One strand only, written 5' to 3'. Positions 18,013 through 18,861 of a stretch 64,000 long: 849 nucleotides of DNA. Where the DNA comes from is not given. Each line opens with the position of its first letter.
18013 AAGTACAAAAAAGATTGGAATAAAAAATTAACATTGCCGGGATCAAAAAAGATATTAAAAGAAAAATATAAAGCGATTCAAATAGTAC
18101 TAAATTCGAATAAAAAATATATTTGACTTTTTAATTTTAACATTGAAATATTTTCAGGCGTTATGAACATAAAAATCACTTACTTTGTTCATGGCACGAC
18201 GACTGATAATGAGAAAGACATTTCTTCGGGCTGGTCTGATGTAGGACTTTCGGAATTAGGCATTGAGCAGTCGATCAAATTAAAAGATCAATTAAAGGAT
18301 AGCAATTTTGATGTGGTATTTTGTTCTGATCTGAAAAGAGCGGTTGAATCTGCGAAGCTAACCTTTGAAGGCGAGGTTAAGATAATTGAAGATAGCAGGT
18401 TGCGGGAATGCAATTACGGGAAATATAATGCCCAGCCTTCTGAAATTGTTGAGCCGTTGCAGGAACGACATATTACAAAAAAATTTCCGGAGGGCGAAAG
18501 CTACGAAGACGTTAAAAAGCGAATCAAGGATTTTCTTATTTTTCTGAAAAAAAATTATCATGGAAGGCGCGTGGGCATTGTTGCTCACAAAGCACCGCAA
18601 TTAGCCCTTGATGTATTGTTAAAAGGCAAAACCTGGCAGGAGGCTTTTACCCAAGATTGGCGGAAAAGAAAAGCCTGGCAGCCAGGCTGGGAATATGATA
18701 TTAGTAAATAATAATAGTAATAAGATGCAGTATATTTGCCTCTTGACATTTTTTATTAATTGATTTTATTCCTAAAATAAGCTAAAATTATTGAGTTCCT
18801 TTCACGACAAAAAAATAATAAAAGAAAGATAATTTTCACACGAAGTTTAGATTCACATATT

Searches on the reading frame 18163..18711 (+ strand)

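Call 9: search_protein_families(library=pfam, proteins=[window:18163-18711:+])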
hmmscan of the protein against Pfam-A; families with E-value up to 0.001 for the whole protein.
window:18163-18711:+ (182 aa): 1 family
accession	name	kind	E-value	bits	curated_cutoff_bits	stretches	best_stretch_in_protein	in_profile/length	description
PF00300.27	His_Phos_1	-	3.4e-30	105.6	21.7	1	10-149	6-154/194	Histidine phosphatase superfamily (branch 1)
